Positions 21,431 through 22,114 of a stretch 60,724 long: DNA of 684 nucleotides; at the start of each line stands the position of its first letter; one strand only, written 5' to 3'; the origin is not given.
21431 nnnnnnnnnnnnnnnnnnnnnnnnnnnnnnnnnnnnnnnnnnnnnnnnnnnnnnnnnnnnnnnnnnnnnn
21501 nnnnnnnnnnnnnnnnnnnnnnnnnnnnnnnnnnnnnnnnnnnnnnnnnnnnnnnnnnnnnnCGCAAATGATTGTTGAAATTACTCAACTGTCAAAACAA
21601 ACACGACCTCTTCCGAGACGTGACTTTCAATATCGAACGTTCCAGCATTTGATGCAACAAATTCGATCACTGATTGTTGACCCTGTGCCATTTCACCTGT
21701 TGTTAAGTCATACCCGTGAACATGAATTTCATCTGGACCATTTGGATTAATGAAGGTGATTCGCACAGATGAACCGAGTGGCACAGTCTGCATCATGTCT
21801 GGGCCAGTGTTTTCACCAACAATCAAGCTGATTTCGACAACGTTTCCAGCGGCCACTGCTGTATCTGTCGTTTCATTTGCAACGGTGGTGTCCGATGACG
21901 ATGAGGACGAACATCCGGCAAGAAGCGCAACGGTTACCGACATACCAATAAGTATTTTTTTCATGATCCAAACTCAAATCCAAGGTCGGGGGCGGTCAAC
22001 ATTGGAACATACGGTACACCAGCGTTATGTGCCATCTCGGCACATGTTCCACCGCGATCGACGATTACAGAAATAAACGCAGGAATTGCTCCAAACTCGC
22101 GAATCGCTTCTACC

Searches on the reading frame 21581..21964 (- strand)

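Call 40: search_protein_families(library=pfam, proteins=[window:21581-21964:-], max_evalue=0.001)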
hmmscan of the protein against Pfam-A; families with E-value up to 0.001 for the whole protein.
window:21581-21964:- (127 aa): 1 family
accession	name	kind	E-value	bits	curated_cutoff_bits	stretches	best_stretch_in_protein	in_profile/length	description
PF07731.20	Cu-oxidase_2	-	0.00032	20.9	20.4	0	56-90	32-67/137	Multicopper oxidase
